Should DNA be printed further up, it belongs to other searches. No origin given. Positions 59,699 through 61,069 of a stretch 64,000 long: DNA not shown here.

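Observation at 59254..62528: Divergent five-gene locus pairing a Ddl-family ATP-grasp ligase and a C39-like papain-fold peptidase with a Cys-rich mini-protein, a minimal SET methyltransferase and an FkbM methyltransferase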

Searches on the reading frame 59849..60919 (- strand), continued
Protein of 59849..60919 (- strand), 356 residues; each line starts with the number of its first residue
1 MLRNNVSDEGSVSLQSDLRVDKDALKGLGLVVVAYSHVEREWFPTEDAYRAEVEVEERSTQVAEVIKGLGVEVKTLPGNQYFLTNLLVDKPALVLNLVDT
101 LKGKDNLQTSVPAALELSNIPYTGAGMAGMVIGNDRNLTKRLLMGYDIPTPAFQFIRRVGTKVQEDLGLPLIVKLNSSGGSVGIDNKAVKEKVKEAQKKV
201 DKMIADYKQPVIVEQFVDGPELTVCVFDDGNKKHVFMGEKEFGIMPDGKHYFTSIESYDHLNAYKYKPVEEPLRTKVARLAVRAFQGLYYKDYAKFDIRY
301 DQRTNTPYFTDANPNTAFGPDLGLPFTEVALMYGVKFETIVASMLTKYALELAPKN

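Call 61: find_encoding_contigs(protein=P0407, flank=10000, max_places=2)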
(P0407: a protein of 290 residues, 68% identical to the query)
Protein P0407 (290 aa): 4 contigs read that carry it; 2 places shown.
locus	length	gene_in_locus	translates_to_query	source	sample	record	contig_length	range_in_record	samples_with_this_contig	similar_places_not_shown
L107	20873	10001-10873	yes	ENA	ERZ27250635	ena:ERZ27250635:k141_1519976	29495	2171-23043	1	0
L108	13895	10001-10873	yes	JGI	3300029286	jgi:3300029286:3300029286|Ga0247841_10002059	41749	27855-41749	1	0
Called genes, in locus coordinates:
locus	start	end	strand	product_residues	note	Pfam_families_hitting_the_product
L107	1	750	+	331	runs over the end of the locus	PF00389:2-Hacid_dh, PF02826:2-Hacid_dh_C, PF01262:AlaDh_PNT_C (weak), PF03446:NAD_binding_2 (weak)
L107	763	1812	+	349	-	PF00483:NTP_transferase (weak), PF22640:ManC_GMP_beta-helix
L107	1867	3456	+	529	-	PF06418:CTP_synth_N, PF00117:GATase, PF07722:Peptidase_C26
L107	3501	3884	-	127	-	PF16320:Ribosomal_L12_N, PF00542:Ribosomal_L12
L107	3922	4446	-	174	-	PF00466:Ribosomal_L10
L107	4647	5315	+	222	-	PF13489:Methyltransf_23, PF07021:MetW (weak), PF13847:Methyltransf_31 (weak), PF08241:Methyltransf_11, PF08242:Methyltransf_12, PF13649:Methyltransf_25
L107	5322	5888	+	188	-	-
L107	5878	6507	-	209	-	PF13529:Peptidase_C39_2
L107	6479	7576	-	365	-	PF01071:GARS_A (weak), PF07478:Dala_Dala_lig_C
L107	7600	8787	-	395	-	PF08245:Mur_ligase_M, PF02875:Mur_ligase_C (weak)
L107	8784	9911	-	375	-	PF01168:Ala_racemase_N, PF00842:Ala_racemase_C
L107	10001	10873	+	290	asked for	PF01820:Dala_Dala_lig_N, PF08443:RimK (faint), PF01071:GARS_A (weak), PF02222:ATP-grasp (weak), PF07478:Dala_Dala_lig_C, PF02655:ATP-grasp_3, PF02786:CPSase_L_D2 (faint), PF13535:ATP-grasp_4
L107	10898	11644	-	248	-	PF00687:Ribosomal_L1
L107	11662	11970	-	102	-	-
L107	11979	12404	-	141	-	PF03946:Ribosomal_L11_N, PF00298:Ribosomal_L11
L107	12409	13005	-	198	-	PF02357:NusG, PF00467:KOW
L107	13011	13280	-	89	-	PF00584:SecE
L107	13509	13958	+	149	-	PF22811:Zn_ribbon_NrdR, PF03477:ATP-cone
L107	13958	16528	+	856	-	PF00317:Ribonuc_red_lgN, PF02867:Ribonuc_red_lgC, PF12637:TSCPD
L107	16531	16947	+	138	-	PF01923:Cob_adeno_trans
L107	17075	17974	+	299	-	-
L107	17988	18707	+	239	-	PF04402:SIMPL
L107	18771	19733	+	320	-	PF13793:Pribosyltran_N, PF00156:Pribosyltran, PF14572:Pribosyl_synth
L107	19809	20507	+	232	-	PF02511:Thy1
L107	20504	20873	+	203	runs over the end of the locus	PF02223:Thymidylate_kin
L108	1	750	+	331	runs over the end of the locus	PF00389:2-Hacid_dh, PF02826:2-Hacid_dh_C, PF01262:AlaDh_PNT_C (weak), PF03446:NAD_binding_2 (weak)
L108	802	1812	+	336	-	PF22640:ManC_GMP_beta-helix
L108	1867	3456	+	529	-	PF06418:CTP_synth_N, PF00117:GATase, PF07722:Peptidase_C26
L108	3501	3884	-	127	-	PF16320:Ribosomal_L12_N, PF00542:Ribosomal_L12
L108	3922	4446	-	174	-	PF00466:Ribosomal_L10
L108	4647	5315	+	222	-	PF13489:Methyltransf_23, PF07021:MetW (weak), PF13847:Methyltransf_31 (weak), PF08241:Methyltransf_11, PF08242:Methyltransf_12, PF13649:Methyltransf_25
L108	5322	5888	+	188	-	-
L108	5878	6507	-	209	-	PF13529:Peptidase_C39_2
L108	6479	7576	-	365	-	PF01071:GARS_A (weak), PF07478:Dala_Dala_lig_C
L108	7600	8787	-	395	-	PF08245:Mur_ligase_M, PF02875:Mur_ligase_C (weak)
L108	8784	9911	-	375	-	PF01168:Ala_racemase_N, PF00842:Ala_racemase_C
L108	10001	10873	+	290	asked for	PF01820:Dala_Dala_lig_N, PF08443:RimK (faint), PF01071:GARS_A (weak), PF02222:ATP-grasp (weak), PF07478:Dala_Dala_lig_C, PF02655:ATP-grasp_3, PF02786:CPSase_L_D2 (faint), PF13535:ATP-grasp_4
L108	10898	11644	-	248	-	PF00687:Ribosomal_L1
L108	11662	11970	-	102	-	-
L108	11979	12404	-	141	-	PF03946:Ribosomal_L11_N, PF00298:Ribosomal_L11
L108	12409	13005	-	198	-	PF02357:NusG, PF00467:KOW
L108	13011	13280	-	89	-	PF00584:SecE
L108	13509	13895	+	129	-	?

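Call 62: search_protein_families(library=ncbifam, proteins=[L107:7600-8787:-, L007:8483-9844:+, L107:8784-9911:-, L031:11644-12666:+, L068:12085-13149:+, L004:11164-12408:+, L021:8182-9423:+], max_evalue=0.00001)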
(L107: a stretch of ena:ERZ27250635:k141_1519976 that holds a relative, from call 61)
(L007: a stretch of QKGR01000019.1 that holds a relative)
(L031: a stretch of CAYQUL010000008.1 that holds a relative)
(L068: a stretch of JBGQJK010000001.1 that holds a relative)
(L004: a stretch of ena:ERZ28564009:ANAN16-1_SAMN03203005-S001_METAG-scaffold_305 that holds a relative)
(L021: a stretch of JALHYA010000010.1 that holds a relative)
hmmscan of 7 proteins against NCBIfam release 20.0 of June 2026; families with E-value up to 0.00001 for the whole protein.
L107:7600-8787:- (395 aa): 8 families
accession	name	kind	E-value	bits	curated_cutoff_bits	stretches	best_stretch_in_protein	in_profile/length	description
TIGR01143.1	murF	subfamily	5.2e-48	164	288.6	3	211-366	259-417/418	UDP-N-acetylmuramoyl-tripeptide--D-alanyl-D-alanine ligase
NF008896.0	PRK11929.1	equivalog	9.7e-33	113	1023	2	212-372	796-961/965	bifunctional UDP-N-acetylmuramoyl-L-alanyl-D-glutamate--2,6-diaminopimelate ligase MurE/UDP-N-acetylmuramoyl-tripeptide--D-alanyl-D-alanine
NF008897.0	PRK11930.1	equivalog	8.7e-21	73.6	804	2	108-186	161-236/822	bifunctional UDP-N-acetylmuramoyl-tripeptide:D-alanyl-D-alanine ligase/alanine racemase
NF010693.0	PRK14093.1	equivalog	1.1e-19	70.4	544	2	247-322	335-415/479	UDP-N-acetylmuramoylalanyl-D-glutamyl-2,6-diaminopimelate--D-alanyl-D-alanine ligase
NF008041.0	PRK10773.1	equivalog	2.8e-15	56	551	1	198-367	277-447/453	UDP-N-acetylmuramoyl-tripeptide--D-alanyl-D-alanine ligase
TIGR01087.1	murD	equivalog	1.2e-09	37.8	211.95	1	31-182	104-224/441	UDP-N-acetylmuramoyl-L-alanine--D-glutamate ligase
NF053645.1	pMurC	equivalog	2.5e-08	33.1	560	0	121-187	168-236/492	pseudomurein biosynthesis peptide ligase pMurC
NF053647.1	pMurD2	equivalog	5.1e-08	32.2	550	0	132-263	173-301/405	pseudomurein biosynthesis peptide ligase pMurD2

L007:8483-9844:+ (453 aa): 10 families
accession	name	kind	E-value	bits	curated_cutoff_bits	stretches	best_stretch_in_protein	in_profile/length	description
TIGR01143.1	murF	subfamily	9.1e-53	179.7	288.6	2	95-421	111-416/418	UDP-N-acetylmuramoyl-tripeptide--D-alanyl-D-alanine ligase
NF008896.0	PRK11929.1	equivalog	6.9e-37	126.8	1023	1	95-426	641-959/965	bifunctional UDP-N-acetylmuramoyl-L-alanyl-D-glutamate--2,6-diaminopimelate ligase MurE/UDP-N-acetylmuramoyl-tripeptide--D-alanyl-D-alanine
NF008041.0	PRK10773.1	equivalog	2.5e-19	69.4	551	1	95-423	137-447/453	UDP-N-acetylmuramoyl-tripeptide--D-alanyl-D-alanine ligase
NF008897.0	PRK11930.1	equivalog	1.6e-16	59.5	804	1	100-423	149-453/822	bifunctional UDP-N-acetylmuramoyl-tripeptide:D-alanyl-D-alanine ligase/alanine racemase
NF010693.0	PRK14093.1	equivalog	6.7e-14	51.4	544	1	127-372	174-413/479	UDP-N-acetylmuramoylalanyl-D-glutamyl-2,6-diaminopimelate--D-alanyl-D-alanine ligase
NF001126.0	PRK00139.1-4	equivalog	5.3e-12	45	373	1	176-329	218-367/486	UDP-N-acetylmuramoyl-L-alanyl-D-glutamate--2,6-diaminopimelate ligase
NF053645.1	pMurC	equivalog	1.7e-09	36.9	560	0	235-374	299-432/492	pseudomurein biosynthesis peptide ligase pMurC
TIGR01087.1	murD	equivalog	6.4e-09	35.4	211.95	0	24-73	94-141/441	UDP-N-acetylmuramoyl-L-alanine--D-glutamate ligase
TIGR01085.1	murE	subfamily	2.1e-08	33.5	257.3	0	176-334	202-362/472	UDP-N-acetylmuramyl-tripeptide synthetase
NF001124.0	PRK00139.1-2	equivalog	1.3e-06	27.5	476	0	178-335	225-382/500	UDP-N-acetylmuramoyl-L-alanyl-D-glutamate--2,6-diaminopimelate ligase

L107:8784-9911:- (375 aa): 9 families
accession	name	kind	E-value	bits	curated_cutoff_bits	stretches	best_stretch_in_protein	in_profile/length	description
TIGR00492.1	alr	equivalog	1.6e-88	297.1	168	1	9-375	4-368/369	alanine racemase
NF008897.0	PRK11930.1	equivalog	2.1e-76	257.6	804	1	4-372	458-817/822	bifunctional UDP-N-acetylmuramoyl-tripeptide:D-alanyl-D-alanine ligase/alanine racemase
NF033131.1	vanT-G-Cterm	exception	1.6e-75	254.3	460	1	10-372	5-366/368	serine racemase VanT catalytic subunit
NF033132.1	vanT-CELN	equivalog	1.4e-50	172.5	900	1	11-366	343-689/697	membrane-bound serine racemase VanT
NF002970.2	PRK03646.1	exception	2.9e-44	151.6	600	1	11-370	8-351/356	catabolic alanine racemase DadX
NF000791.0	PRK00053.2-2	equivalog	4e-41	141.4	218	1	9-375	3-340/340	alanine racemase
NF033133.1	vanT-L-cat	exception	1.1e-33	117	750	1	16-345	16-342/366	serine racemase VanT-L catalytic subunit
NF000792.0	PRK00053.2-3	equivalog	9.3e-26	90.8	384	1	8-373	4-357/360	alanine racemase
NF009879.0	PRK13340.1-4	subfamily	2.2e-21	76.2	434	1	10-343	44-373/406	alanine racemase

L031:11644-12666:+ (340 aa): 46 families (the best 25 are shown)
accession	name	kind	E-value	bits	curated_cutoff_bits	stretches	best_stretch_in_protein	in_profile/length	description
NF002378.0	PRK01372.1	subfamily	2.2e-53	181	243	1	34-333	29-302/305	D-alanine--D-alanine ligase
TIGR01205.1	D_ala_D_alaTIGR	subfamily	3.9e-47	160.8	245.65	1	35-332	23-317/318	D-alanine--D-alanine ligase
NF011169.0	PRK14571.1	equivalog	2.8e-42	145.1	404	1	34-334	23-297/300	D-alanyl-alanine synthetase A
NF002528.0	PRK01966.1-4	subfamily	2.5e-37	128.6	262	1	52-336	87-362/366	D-alanine--D-alanine ligase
NF002527.0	PRK01966.1-3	equivalog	7.8e-37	127.2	310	1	60-333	70-329/332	D-alanine--D-alanine ligase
NF000091.3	D_ala_D_ser_VanG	exception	2.9e-33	115.1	495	1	60-332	88-343/344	D-alanine--D-serine ligase VanG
NF000206.1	D_ala_D_lac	equivalog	1.1e-31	110.2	550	1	62-332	87-340/342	D-alanine--(R)-lactate ligase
NF002525.0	PRK01966.1-1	equivalog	3.4e-29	101.9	457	1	61-335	94-353/364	D-alanine--D-alanine ligase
NF002526.0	PRK01966.1-2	equivalog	3.4e-29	101.8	449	1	39-336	67-351/362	D-alanine--D-alanine ligase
NF012217.1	D_ala_D_lac_VanA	exception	6.4e-28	97.9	775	1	62-329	87-337/343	D-alanine--(R)-lactate ligase VanA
NF000207.3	D_ala_D_ser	equivalog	8.4e-28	97.5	520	1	62-332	86-339/342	D-alanine--D-serine ligase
NF002529.0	PRK01966.1-5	equivalog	4e-26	91.8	472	1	64-332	84-336/348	D-alanine--D-alanine ligase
NF012215.1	D_ala_D_lac_VanD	exception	7.8e-26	91.2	700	1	63-303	88-315/343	D-alanine--(R)-lactate ligase VanD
NF000470.1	D_ala_D_lac_VanM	exception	1.5e-24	86.9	760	1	64-303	89-315/343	D-alanine--(R)-lactate ligase VanM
NF000372.1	D_ala_D_lac_VanI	exception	2.7e-24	86.1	700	1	65-330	90-338/341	D-alanine--(R)-lactate ligase VanI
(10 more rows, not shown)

L068:12085-13149:+ (354 aa): 38 families (the best 25 are shown)
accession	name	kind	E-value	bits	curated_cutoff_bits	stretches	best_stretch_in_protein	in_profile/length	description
NF002378.0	PRK01372.1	subfamily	2.7e-58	197.1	243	1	51-348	32-302/305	D-alanine--D-alanine ligase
TIGR01205.1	D_ala_D_alaTIGR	subfamily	4.5e-49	167.1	245.65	1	56-347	30-317/318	D-alanine--D-alanine ligase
NF011169.0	PRK14571.1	equivalog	1.1e-45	156.3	404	1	50-349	25-297/300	D-alanyl-alanine synthetase A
NF002528.0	PRK01966.1-4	subfamily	9.4e-39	133.2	262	1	37-350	59-361/366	D-alanine--D-alanine ligase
NF000206.1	D_ala_D_lac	equivalog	1.8e-35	122.6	550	1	78-347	89-340/342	D-alanine--(R)-lactate ligase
NF002527.0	PRK01966.1-3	equivalog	2.9e-34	118.7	310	1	45-344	41-325/332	D-alanine--D-alanine ligase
NF000091.3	D_ala_D_ser_VanG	exception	3.3e-33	115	495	1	71-347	82-343/344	D-alanine--D-serine ligase VanG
NF012215.1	D_ala_D_lac_VanD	exception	6e-31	108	700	1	79-349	90-342/343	D-alanine--(R)-lactate ligase VanD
NF002526.0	PRK01966.1-2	equivalog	8.1e-30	103.9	449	1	47-351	61-351/362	D-alanine--D-alanine ligase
NF000207.3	D_ala_D_ser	equivalog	1.8e-29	103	520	1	62-347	71-339/342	D-alanine--D-serine ligase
NF002525.0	PRK01966.1-1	equivalog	1.2e-28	100.1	457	1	76-350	95-353/364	D-alanine--D-alanine ligase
NF000372.1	D_ala_D_lac_VanI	exception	4.4e-28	98.6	700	1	79-347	90-340/341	D-alanine--(R)-lactate ligase VanI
NF012217.1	D_ala_D_lac_VanA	exception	2.4e-26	92.8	775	1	79-347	90-340/343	D-alanine--(R)-lactate ligase VanA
NF011168.0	PRK14570.1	equivalog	3.3e-26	92.5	505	1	31-351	42-350/364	D-alanyl-alanine synthetase A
NF000129.1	D_ala_D_lac_Sc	exception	4.4e-26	91.9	650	1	79-348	90-341/346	D-alanine--(R)-lactate ligase VanA-Sc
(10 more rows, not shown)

L004:11164-12408:+ (414 aa): 0 families

L021:8182-9423:+ (413 aa): 1 family
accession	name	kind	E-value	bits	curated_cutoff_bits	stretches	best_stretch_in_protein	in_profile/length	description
TIGR00880.1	2_A_01_02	superfamily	2.6e-13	50.3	131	1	259-399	1-139/141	multidrug resistance protein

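Call 63: predict_structure(alignment_id=A2)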
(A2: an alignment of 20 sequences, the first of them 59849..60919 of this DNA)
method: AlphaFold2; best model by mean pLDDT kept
length: 356 residues; sequences in the alignment: 20
mean_pLDDT: 76.2   pTM: 0.80
mean pLDDT of the five models: 76.2, 64.7, 63.0, 44.8, 39.8
residues with pLDDT >= 90: 103; 70-90: 146; 50-70: 56; < 50: 51
segments of 3 or more residues with pLDDT < 50: 1-13, 100-109, 179-188, 248-259, 319-323
pLDDT, mean of each block of 10 residues (from residue 1): 32 68 90 75 62 67 87 86 87 77 41 78 73 82 94 93 89 72 45 85 85 86 90 91 59 39 77 93 92 87 90 58 63 84 91 68
secondary structure, 60 per line:
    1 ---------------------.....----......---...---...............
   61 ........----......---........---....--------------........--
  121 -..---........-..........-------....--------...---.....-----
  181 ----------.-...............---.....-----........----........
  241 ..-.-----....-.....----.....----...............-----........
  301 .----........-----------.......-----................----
elements in order: H22-26 E31-36 H46-68 E73-78 H82-89 E93-96 H111-118 H127-134 H136-145 E153-156 E171-175 H193-207 E211-215 E221-228 E233-242 H255-259 E264-268 H273-287 E293-301 E306-313 H325-331 H337-352
